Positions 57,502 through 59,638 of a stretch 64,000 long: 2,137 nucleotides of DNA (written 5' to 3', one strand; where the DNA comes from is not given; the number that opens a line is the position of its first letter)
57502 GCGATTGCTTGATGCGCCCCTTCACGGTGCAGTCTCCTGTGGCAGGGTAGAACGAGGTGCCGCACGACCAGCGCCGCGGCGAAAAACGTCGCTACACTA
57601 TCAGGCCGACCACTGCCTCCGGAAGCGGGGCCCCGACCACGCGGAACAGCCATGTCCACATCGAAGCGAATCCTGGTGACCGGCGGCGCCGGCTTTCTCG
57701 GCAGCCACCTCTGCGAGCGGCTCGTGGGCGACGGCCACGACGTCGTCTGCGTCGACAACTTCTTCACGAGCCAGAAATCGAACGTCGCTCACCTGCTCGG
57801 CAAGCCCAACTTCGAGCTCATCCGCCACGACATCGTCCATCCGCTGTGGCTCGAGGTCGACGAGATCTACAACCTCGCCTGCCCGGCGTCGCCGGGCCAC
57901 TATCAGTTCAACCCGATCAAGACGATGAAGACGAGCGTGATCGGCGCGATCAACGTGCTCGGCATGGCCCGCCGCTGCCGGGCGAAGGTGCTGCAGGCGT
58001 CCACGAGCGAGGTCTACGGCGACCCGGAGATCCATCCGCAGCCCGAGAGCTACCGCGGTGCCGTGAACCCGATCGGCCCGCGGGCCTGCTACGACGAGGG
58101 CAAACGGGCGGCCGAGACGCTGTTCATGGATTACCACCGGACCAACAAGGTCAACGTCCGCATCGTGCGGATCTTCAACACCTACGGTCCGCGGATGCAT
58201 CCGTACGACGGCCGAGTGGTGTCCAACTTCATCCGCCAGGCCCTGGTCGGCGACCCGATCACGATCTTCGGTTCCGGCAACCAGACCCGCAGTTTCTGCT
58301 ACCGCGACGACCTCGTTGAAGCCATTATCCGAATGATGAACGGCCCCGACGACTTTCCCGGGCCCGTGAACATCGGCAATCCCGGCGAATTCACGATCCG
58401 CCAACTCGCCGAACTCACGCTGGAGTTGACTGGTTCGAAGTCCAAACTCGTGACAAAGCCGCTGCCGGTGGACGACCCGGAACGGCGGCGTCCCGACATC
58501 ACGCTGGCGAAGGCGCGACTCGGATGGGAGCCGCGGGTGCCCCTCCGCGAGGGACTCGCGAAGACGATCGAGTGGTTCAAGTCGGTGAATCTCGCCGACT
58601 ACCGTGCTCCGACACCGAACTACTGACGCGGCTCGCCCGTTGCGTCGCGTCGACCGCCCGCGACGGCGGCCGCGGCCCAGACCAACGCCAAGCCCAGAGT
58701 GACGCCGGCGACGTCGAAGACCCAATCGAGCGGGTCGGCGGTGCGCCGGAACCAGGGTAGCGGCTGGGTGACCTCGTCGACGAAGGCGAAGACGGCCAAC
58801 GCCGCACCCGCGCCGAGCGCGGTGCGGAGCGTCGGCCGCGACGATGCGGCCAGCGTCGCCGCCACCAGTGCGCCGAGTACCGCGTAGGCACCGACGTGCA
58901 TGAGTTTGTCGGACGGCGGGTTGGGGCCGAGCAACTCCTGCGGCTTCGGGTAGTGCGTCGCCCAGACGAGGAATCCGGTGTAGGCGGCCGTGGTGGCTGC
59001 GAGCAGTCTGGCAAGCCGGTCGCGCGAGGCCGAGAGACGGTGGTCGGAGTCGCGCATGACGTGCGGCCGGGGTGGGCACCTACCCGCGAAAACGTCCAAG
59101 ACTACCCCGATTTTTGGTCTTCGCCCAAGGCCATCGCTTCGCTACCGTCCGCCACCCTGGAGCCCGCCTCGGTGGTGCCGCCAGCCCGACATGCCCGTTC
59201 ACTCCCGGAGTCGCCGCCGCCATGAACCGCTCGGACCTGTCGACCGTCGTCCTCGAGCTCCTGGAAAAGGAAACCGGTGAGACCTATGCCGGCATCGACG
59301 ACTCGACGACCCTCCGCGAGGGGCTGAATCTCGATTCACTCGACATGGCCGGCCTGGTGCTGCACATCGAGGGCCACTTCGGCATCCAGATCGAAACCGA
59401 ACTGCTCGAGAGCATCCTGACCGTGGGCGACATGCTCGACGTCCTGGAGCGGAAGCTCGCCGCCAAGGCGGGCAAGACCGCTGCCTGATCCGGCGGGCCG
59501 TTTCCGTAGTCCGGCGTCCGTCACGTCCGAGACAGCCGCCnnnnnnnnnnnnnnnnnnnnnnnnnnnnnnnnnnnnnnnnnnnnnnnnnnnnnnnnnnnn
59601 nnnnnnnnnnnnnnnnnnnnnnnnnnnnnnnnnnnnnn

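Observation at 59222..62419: Minimal ACP + Cys-less KS-like + KS + unknown four-gene module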

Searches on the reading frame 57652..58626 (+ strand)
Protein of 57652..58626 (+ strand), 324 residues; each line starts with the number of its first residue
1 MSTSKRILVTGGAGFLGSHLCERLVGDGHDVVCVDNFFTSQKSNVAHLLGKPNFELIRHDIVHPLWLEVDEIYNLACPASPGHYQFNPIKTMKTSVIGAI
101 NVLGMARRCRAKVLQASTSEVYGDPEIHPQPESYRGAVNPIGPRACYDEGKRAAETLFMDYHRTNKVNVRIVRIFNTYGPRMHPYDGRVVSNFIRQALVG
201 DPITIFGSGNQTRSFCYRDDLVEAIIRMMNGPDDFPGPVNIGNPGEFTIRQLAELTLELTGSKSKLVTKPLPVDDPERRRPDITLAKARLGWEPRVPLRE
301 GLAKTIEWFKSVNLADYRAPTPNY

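Call 3: search_protein_families(library=pfam, proteins=[window:57652-58626:+], max_evalue=0.1)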
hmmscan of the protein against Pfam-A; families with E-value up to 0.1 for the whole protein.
window:57652-58626:+ (324 aa): 8 families
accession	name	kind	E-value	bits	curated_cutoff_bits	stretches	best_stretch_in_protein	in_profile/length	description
PF01370.27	Epimerase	-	2.5e-52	178.1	20.9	1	7-242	1-240/240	NAD dependent epimerase/dehydratase family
PF16363.11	GDP_Man_Dehyd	-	5.5e-52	177.7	27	1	8-305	1-332/332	GDP-mannose 4,6 dehydratase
PF01073.25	3Beta_HSD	-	9.4e-09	35.1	22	1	8-226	1-226/280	3-beta hydroxysteroid dehydrogenase/isomerase family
PF07993.18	NAD_binding_4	-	9.5e-09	35.2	20.1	2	63-191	83-218/258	Male sterility protein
PF04321.23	RmlD_sub_bind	-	4.4e-07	29.7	27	1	6-273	2-241/287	RmlD substrate binding domain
PF02719.21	Polysacc_synt_2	-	2.4e-06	27.4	20.2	1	7-112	1-121/293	Polysaccharide biosynthesis protein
PF00106.31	adh_short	-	0.02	14.8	26.6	1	5-47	1-43/195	short chain dehydrogenase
PF05368.20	NmrA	-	0.054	13.5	27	0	4-60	2-56/298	NmrA-like family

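Call 4: search_protein_families(library=ncbifam, proteins=[window:57652-58626:+], max_evalue=0.1)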
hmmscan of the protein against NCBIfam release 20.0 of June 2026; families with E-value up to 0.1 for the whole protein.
window:57652-58626:+ (324 aa): 47 families (the best 25 are shown)
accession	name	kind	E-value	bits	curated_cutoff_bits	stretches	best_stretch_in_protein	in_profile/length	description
TIGR01181.1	dTDP_gluc_dehyt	equivalog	2.9e-37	128.4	365.1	1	6-311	1-313/321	dTDP-glucose 4,6-dehydratase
TIGR04180.1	EDH_00030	hypoth_equivalog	4.6e-33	114.5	475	1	7-269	1-265/297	NAD-dependent 4,6-dehydratase LegB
NF005998.1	PRK08125.1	equivalog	5.8e-29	100.9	777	2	4-260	315-585/649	bifunctional UDP-4-amino-4-deoxy-L-arabinose formyltransferase/UDP-glucuronic acid oxidase ArnA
NF008872.0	PRK11908.1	equivalog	3.1e-27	95.5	294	2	5-260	2-271/349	bifunctional UDP-4-keto-pentose/UDP-xylose synthase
TIGR01179.1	galE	equivalog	2.4e-23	82.5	262.3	1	6-312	1-328/332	UDP-glucose 4-epimerase GalE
NF011728.1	PRK15181.1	equivalog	2.6e-19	69.5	760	1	4-310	15-338/348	Vi polysaccharide biosynthesis UDP-N-acetylglucosaminuronic acid C-4 epimerase TviC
NF007582.0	PRK10217.1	equivalog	3.5e-18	65.8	698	1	5-310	2-332/355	dTDP-glucose 4,6-dehydratase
NF047922.1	GDPFucSynFcl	equivalog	3.3e-17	62.9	500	1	5-310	3-302/308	GDP-L-fucose synthase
TIGR02197.1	heptose_epim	equivalog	1.5e-16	60.5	274.6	1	7-274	1-274/316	ADP-glyceromanno-heptose 6-epimerase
NF007490.0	PRK10084.1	subfamily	2.4e-15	56.4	649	1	6-310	2-335/361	dTDP-glucose 4,6-dehydratase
NF007956.0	PRK10675.1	subfamily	1.5e-13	50.6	394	1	6-181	2-184/338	UDP-glucose 4-epimerase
NF041015.1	UDPsulfquin_syn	equivalog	1.4e-12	47.3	575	2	187-232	236-281/384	UDP-sulfoquinovose synthase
TIGR02622.1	CDP_4_6_dhtase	equivalog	9.1e-11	41.5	278.45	1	4-313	4-334/352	CDP-glucose 4,6-dehydratase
TIGR01472.1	gmd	equivalog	3.3e-10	39.7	415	1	68-262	77-270/342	GDP-mannose 4,6-dehydratase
NF047837.1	UDPAcbARedWbcJ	equivalog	7.1e-10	38.3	500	1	146-270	102-225/372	UDP-2-acetamido-2,6-beta-L-arabino-hexul-4-ose reductase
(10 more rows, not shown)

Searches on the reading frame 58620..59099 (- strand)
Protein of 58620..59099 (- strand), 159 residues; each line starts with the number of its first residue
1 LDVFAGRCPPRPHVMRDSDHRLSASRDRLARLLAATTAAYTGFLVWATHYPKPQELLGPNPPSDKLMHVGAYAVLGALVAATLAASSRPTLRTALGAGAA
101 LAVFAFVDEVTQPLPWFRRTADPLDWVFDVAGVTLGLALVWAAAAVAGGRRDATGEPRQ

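Call 3: search_protein_families(library=pfam, proteins=[window:58620-59099:-], max_evalue=0.1)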
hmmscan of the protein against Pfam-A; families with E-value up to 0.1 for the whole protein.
window:58620-59099:- (159 aa): 1 family
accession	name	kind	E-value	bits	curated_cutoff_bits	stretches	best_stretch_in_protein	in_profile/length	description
PF04892.17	VanZ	-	0.00015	22.8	30.1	1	66-141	56-123/126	VanZ like family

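Call 4: search_protein_families(library=ncbifam, proteins=[window:58620-59099:-], max_evalue=0.1)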
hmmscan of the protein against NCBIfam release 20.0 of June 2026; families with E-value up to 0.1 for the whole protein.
window:58620-59099:- (159 aa): 1 family
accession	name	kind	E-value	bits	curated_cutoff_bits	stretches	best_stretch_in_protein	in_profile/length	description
NF037970.1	vanZ_1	subfamily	2.1e-07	31.6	20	1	63-133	41-109/109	VanZ family protein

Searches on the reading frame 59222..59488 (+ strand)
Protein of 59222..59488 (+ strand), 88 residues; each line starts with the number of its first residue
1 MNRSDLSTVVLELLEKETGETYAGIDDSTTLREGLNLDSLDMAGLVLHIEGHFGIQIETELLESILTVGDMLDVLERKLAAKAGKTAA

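Call 3: search_protein_families(library=pfam, proteins=[window:59222-59488:+], max_evalue=0.1)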
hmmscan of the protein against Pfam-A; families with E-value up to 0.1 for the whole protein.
window:59222-59488:+ (88 aa): 2 families
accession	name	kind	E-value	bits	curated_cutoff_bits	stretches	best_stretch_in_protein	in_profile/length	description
PF00550.31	PP-binding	-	1.3e-08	35.4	20.8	1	10-74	3-66/67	Phosphopantetheine attachment site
PF14573.12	PP-binding_2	-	0.075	13.7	32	1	30-76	39-85/96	Acyl-carrier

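Call 4: search_protein_families(library=ncbifam, proteins=[window:59222-59488:+], max_evalue=0.1)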
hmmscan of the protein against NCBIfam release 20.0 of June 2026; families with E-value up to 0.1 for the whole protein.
window:59222-59488:+ (88 aa): 18 families
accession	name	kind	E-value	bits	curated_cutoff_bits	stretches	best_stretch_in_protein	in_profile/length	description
NF002148.0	PRK00982.1-2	subfamily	2e-11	43.6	71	1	8-78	11-77/79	acyl carrier protein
NF009104.0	PRK12449.1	equivalog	6.1e-11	42.1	70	1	1-79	1-79/80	acyl carrier protein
NF002150.0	PRK00982.1-4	subfamily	8.6e-11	41.9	66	1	11-78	11-78/80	acyl carrier protein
TIGR00517.1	acyl_carrier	equivalog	3.9e-09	36.3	70.45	1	9-77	7-75/77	acyl carrier protein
NF002151.0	PRK00982.1-5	equivalog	7.3e-08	32.4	92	1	25-78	23-76/78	acyl carrier protein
NF003757.0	PRK05350.1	equivalog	8.7e-08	32.2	65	1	3-80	4-81/83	acyl carrier protein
NF002147.0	PRK00982.1-1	equivalog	1.7e-07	31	84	1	7-77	9-79/83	acyl carrier protein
NF040636.1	AcpM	exception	5.5e-07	29.5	146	1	9-86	9-85/93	meromycolate extension acyl carrier protein AcpM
NF006031.0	PRK08172.1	equivalog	2.7e-06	27.9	76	1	24-82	23-81/82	acyl carrier protein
NF002149.0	PRK00982.1-3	equivalog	9.6e-06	25.5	106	1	22-77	20-75/78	acyl carrier protein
NF005798.0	PRK07639.1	equivalog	2.1e-05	24.8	100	1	1-78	1-81/91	petrobactin biosynthesis protein AsbD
NF058660.1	cispen_ACP_AmcB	equivalog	6.3e-05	23.1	80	1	24-74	22-74/80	cispentacin biosynthesis acyl carrier protein AmcB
NF052616.1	ACP_for_OlsHI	equivalog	0.0012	19.2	130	1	15-60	15-60/83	ornithine lipid biosynthesis acyl carrier protein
NF006617.0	PRK09184.1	subfamily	0.0012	18.8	70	1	6-60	18-72/96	phosphopantetheine-binding protein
NF004533.0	PRK05883.1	equivalog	0.0057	16.5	72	1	5-74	23-92/100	acyl carrier protein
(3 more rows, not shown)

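Call 73: search_solved_structures(query=window:59222-59488:+, max_evalue=0.01)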
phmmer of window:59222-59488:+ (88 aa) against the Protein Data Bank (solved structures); distinct sequences matched with E-value up to 0.01: 53.
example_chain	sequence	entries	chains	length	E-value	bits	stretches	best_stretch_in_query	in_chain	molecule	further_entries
6lvt_A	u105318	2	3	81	1.1e-08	38.4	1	3-79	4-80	Acyl carrier protein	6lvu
1vku_A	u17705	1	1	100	5e-07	33.2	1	2-80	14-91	acyl carrier protein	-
2ehs_A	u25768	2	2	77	5.3e-07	33.1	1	10-79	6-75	Acyl carrier protein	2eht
2n57_A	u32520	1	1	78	4.6e-06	30.1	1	12-77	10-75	Acyl carrier protein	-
2x2b_A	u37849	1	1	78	7.3e-06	29.5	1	13-76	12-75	ACYL CARRIER PROTEIN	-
4dxe_H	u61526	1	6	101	7.6e-06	29.4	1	23-73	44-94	Acyl carrier protein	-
1hy8_A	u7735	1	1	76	7.8e-06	29.4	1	13-76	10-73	ACYL CARRIER PROTEIN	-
8jfi_G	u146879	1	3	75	1.3e-05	28.7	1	25-77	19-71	Acyl carrier protein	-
8jfg_G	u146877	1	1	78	1.4e-05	28.6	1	25-77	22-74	Acyl carrier protein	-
8jfn_B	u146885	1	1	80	1.4e-05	28.6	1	25-77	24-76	Acyl carrier protein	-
8jfh_E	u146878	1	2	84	1.7e-05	28.3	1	25-77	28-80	Acyl carrier protein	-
4zjb_G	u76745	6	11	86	1.8e-05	28.3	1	25-77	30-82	Acyl carrier protein | Acyl carrier protein,Acyl carrier protein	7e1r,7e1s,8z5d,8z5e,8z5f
5h9g_A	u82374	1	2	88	1.9e-05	28.2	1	25-77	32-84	Acyl carrier protein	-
8gsa_A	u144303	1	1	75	3.4e-05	27.4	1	13-79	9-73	Acyl carrier protein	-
1f80_D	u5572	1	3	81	3.4e-05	27.4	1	11-76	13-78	ACYL CARRIER PROTEIN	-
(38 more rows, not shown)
